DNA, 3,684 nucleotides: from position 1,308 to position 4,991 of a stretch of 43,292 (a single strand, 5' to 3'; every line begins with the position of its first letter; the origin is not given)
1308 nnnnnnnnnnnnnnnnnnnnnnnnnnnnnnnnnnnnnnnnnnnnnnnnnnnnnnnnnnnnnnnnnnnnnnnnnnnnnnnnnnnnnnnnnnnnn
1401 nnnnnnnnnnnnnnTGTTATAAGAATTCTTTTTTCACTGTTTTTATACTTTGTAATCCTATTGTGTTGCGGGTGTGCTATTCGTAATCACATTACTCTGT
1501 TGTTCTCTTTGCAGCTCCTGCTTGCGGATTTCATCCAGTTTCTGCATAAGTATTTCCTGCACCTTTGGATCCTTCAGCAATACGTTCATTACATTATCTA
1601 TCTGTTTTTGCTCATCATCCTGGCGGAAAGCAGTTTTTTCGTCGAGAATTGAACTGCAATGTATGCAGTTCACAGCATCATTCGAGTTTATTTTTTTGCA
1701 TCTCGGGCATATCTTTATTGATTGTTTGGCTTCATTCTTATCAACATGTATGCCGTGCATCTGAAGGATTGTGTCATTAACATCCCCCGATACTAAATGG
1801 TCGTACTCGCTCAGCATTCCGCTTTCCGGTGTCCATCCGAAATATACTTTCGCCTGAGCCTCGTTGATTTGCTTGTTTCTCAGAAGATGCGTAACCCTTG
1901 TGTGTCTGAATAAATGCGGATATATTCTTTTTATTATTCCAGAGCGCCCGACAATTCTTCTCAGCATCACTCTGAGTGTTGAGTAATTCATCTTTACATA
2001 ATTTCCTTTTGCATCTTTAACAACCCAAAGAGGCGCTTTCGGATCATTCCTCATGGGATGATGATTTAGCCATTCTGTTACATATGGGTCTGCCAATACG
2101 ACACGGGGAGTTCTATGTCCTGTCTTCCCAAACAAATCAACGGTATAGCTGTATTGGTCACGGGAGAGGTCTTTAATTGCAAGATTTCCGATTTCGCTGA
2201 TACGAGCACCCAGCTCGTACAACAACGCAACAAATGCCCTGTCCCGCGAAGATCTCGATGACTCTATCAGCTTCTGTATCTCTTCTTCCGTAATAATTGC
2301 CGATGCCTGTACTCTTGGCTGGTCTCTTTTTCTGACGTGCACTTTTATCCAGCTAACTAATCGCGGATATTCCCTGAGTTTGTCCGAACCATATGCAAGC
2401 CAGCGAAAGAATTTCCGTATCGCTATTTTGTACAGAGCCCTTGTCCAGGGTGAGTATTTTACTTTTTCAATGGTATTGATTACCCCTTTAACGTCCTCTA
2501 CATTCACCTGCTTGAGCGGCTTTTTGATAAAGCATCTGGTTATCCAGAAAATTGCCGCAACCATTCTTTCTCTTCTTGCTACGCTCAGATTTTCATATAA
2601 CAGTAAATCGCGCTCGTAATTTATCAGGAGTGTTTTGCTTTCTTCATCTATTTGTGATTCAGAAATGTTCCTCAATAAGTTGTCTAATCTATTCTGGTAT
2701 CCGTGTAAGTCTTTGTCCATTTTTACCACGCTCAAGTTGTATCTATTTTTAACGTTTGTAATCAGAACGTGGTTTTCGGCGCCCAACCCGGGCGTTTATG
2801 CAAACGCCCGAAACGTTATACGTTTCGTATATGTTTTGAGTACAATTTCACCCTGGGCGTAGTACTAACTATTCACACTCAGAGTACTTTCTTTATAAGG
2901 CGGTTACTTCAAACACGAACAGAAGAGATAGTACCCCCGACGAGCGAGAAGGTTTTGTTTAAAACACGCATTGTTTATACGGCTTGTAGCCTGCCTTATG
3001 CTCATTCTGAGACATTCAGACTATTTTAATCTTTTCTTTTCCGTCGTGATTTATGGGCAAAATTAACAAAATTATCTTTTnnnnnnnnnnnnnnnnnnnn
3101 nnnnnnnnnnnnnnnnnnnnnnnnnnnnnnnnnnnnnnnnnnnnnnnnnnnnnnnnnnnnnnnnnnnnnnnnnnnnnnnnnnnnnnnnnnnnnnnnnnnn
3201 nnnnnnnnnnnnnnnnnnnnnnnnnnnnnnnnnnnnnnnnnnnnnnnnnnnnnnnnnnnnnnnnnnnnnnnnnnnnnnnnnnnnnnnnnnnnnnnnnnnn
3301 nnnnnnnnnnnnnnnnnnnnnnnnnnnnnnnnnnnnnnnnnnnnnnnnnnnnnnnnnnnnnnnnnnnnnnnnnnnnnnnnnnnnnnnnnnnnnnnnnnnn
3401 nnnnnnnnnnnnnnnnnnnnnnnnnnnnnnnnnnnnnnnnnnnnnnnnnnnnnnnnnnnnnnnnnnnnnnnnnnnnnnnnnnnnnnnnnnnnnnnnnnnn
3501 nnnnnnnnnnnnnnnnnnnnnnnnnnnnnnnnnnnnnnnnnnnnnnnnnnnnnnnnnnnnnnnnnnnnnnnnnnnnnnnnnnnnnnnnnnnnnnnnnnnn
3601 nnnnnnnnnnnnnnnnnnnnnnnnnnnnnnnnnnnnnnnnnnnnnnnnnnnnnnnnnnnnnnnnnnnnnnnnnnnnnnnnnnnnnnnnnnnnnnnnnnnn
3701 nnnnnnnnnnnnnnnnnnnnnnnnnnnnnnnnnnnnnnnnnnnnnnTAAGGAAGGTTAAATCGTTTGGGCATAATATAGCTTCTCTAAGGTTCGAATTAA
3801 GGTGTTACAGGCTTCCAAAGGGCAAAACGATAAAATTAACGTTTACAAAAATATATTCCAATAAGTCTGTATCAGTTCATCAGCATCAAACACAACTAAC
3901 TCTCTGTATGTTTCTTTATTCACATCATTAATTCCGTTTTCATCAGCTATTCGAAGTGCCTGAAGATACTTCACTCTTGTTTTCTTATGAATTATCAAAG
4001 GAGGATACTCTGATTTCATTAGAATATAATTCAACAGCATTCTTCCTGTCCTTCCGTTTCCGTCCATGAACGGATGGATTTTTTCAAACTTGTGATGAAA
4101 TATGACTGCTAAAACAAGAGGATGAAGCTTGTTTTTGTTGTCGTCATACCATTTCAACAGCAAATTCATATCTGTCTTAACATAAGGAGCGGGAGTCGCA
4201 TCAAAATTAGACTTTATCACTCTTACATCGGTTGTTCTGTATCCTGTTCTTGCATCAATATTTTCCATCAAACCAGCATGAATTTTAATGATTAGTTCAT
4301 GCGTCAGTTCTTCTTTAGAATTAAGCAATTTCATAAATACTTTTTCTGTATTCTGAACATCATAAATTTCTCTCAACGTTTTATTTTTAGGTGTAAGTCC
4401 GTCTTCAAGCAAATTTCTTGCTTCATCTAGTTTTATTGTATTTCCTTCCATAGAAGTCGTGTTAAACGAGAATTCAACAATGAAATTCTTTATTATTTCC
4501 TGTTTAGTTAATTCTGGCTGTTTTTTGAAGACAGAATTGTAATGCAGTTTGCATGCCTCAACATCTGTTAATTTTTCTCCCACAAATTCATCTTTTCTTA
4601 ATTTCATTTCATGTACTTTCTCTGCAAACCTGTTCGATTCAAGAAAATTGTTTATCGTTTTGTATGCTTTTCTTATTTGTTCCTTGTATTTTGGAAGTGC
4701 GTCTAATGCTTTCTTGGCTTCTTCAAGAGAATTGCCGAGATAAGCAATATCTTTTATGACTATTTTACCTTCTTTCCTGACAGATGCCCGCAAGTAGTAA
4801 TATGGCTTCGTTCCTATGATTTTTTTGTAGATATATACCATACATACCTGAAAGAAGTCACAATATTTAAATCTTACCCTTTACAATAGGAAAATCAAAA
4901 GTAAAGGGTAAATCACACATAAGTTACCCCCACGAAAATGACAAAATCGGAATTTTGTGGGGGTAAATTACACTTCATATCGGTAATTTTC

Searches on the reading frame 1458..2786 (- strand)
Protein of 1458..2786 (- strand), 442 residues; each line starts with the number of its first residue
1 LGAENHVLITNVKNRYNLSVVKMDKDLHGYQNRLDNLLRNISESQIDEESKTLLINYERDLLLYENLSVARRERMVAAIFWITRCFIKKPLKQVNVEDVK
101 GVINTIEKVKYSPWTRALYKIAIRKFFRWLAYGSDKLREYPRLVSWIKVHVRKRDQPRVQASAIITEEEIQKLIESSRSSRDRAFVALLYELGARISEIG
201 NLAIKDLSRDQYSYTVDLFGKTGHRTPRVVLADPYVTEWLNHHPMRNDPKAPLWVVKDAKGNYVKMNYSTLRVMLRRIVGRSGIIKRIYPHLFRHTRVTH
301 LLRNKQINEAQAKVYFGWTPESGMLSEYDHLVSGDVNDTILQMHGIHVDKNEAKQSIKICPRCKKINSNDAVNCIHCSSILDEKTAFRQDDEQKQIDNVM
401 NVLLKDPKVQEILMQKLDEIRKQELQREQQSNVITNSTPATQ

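Call 35: search_protein_families(library=pfam, proteins=[window:1458-2786:-])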
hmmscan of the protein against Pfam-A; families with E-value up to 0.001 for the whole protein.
window:1458-2786:- (442 aa): 2 families
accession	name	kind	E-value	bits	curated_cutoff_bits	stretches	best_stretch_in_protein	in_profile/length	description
PF00589.27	Phage_integrase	-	1.3e-17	64.5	27.1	1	165-330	3-167/172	Phage integrase family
PF02899.23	Phage_int_SAM_1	-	0.00046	20.9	22.3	0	89-130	38-79/83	Phage integrase, N-terminal SAM-like domain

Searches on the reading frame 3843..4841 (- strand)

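Call 35: search_protein_families(library=pfam, proteins=[window:3843-4841:-])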
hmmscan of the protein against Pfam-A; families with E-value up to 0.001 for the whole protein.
window:3843-4841:- (332 aa): 1 family
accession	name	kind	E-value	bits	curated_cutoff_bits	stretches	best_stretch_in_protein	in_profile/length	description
PF02661.23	Fic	-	9.8e-23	81.3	24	1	179-274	2-93/93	Fic/DOC family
